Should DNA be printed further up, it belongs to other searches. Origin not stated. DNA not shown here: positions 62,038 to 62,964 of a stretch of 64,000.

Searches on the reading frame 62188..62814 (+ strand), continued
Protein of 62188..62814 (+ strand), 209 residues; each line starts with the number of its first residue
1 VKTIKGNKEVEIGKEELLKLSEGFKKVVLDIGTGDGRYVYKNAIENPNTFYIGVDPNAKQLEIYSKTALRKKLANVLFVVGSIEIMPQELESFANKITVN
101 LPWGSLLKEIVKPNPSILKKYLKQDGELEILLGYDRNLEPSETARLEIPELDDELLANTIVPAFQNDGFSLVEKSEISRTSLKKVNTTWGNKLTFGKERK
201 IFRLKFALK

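Call 38: search_solved_structures(query=P0070, max_evalue=0.001, show_alignments=5)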
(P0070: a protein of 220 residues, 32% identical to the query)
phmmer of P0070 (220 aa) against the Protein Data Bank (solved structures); distinct sequences matched with E-value up to 0.001: 10.
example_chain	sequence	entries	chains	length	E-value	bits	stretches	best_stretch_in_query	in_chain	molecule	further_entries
5bw5_A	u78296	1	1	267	4.7e-37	130.9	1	2-216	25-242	16S rRNA (adenine(1408)-N(1))-methyltransferase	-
4x1o_A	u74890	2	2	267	2.6e-36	128.5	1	2-216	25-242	16S rRNA (adenine(1408)-N(1))-methyltransferase | Uncharacterized protein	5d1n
4rwz_A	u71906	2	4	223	2.9e-34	121.7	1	6-214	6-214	Putative rRNA methyltransferase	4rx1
5bw4_A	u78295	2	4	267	3.4e-34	121.5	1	2-216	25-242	16S rRNA (adenine(1408)-N(1))-methyltransferase | Uncharacterized protein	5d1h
7ehf_A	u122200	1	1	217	5.4e-32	114.3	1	5-202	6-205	16S rRNA methyltransferase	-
3mq2_A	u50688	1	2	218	3.5e-31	111.7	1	1-199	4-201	16S rRNA methyltransferase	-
3pb3_A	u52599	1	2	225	2.2e-27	99.3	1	1-200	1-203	16S rRNA methylase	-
3mte_A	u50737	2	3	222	7.5e-27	97.6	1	1-200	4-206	16S rRNA methylase | 16S rRNA (adenine(1408)-N(1))-methyltransferase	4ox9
3p2e_A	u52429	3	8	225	7.8e-27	97.5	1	1-200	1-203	16S rRNA methylase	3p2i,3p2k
7jlz_A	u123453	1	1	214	3.5e-22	82.3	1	1-210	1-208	16S rRNA methylase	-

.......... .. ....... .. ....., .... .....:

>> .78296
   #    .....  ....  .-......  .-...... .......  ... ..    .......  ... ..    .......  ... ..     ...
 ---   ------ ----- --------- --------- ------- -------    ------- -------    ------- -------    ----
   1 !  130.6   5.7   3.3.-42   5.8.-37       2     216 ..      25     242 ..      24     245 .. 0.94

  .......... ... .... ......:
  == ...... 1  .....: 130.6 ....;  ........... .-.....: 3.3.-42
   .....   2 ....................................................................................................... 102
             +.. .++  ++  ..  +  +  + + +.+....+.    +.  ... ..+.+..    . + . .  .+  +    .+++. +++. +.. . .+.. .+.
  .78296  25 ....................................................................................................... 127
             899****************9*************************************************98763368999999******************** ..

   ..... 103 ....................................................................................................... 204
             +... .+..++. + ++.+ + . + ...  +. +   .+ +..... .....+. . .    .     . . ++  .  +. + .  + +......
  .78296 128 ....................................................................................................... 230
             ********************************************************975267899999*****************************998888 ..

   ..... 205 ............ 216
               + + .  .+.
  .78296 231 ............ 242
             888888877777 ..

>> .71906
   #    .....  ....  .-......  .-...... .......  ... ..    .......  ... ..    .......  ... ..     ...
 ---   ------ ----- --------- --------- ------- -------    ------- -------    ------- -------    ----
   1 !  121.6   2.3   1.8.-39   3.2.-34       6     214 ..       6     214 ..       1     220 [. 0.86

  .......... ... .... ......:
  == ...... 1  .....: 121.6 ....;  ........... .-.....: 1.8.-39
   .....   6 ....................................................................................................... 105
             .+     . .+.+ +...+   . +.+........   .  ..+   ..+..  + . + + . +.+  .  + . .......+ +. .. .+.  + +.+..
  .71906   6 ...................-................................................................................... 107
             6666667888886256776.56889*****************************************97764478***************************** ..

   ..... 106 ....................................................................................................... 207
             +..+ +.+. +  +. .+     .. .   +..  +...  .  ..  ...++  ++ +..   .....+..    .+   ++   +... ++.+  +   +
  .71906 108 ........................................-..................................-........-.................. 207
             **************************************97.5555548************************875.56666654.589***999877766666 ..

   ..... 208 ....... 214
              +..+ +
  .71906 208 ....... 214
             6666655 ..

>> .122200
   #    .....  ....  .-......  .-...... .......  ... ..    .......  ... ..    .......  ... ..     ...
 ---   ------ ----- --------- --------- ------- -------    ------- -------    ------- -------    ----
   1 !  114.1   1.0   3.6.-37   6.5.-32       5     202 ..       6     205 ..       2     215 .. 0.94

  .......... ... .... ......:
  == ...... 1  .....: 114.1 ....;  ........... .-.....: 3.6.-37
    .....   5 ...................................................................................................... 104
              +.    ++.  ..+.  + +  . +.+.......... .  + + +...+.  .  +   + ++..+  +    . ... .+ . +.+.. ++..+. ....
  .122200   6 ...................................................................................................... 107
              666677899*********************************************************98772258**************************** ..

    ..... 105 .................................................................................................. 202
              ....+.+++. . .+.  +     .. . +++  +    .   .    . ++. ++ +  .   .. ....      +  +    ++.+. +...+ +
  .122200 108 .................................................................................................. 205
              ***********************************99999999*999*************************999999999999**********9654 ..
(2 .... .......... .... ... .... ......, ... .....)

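Call 39: fold_search(model_id=the predicted structure, library=pdb)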
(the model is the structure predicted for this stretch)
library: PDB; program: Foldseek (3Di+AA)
matches with E <= 10: 1929; with E <= 0.001: 1050
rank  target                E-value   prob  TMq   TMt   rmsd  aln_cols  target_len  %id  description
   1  3mte_A                4.3e-25  1.00  0.92  0.88   2.1       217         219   34  Crystal Structure of 16S rRNA Methyltranferase (released 2010-12-08)
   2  3pb3_A                1.2e-22  1.00  0.81  0.85   3.3       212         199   33  Structure of an Antibiotic Related Methyltransferase (released 2010-11-24)
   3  3p2k_A                1.3e-22  1.00  0.82  0.87   3.4       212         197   33  Structure of an antibiotic related Methyltransferase (released 2010-11-17)
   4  7jlz                  1.6e-22  1.00  0.78  0.80   4.1       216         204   39  Crystal structure of 30S ribosomal A1408 methyltransferase from an uncultured bacterium (UncKam) (released 2021-08-04)
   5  3p2e_A                3.6e-22  1.00  0.82  0.85   4.1       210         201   33  Structure of an antibiotic related Methyltransferase (released 2010-11-17)
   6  3p2i_A                4.7e-22  1.00  0.82  0.86   4.8       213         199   33  Structure of an antibiotic related Methyltransferase (released 2010-11-17)
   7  7ehf                  8.9e-21  1.00  0.85  0.86   2.7       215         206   36  Crystal structure of the aminoglycoside resistance methyltransferase NpmB1 (released 2021-08-11)
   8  4rx1_A                1.0e-20  1.00  0.81  0.80   4.4       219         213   33  Crystal Structure of antibiotic-resistance methyltransferase Kmr (released 2015-03-11)
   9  5bw4_B                2.5e-19  1.00  0.87  0.82   2.8       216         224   26  Crystal structure of the 16S rRNA (adenine(1408)-N(1))-methyltransferase W203A mutant with cosubstrate SAM from Catenu (released 2016-04-20)
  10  3mq2_A                2.8e-19  1.00  0.88  0.86   2.4       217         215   24  Crystal Structure of 16S rRNA Methyltranferase KamB (released 2010-12-08)
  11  4rwz_B                8.9e-19  1.00  0.79  0.84   2.9       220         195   31  Crystal structure of the antibiotic-resistance methyltransferase Kmr (released 2015-03-11)
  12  4rx1_B                8.9e-19  1.00  0.80  0.84   3.2       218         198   31  Crystal Structure of antibiotic-resistance methyltransferase Kmr (released 2015-03-11)
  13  4x1o                  4.1e-18  1.00  0.86  0.82   3.1       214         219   26  Crystal structure of the 16S rRNA (adenine(1408)-N(1))-methyltransferase from Catenulisporales acidiphilia (released 2015-11-04)
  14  5bw5                  5.0e-18  1.00  0.86  0.82   3.1       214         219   26  Crystal structure of the 16S rRNA (adenine(1408)-N(1))-methyltransferase D21A mutant from Catenulisporales acidiphilia (released 2016-04-20)
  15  4rwz_A                5.7e-18  1.00  0.78  0.83   2.7       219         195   30  Crystal structure of the antibiotic-resistance methyltransferase Kmr (released 2015-03-11)
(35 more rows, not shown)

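Call 80: list_cluster_members(proteins=[P0001, P0073])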
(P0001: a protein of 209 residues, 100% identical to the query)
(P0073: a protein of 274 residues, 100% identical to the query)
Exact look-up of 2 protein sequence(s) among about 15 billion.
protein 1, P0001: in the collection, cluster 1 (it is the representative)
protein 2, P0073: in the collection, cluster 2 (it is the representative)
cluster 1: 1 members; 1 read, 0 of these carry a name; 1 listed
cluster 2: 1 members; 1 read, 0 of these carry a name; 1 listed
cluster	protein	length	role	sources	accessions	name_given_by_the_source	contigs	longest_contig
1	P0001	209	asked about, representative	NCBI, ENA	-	-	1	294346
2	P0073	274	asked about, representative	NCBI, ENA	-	-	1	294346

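Call 88: search_dna_similar(query=window:62188-62814:+, collection=plasmids, mode=protein, max_rows=12)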
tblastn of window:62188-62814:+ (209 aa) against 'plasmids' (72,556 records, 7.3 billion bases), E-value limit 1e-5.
No match.
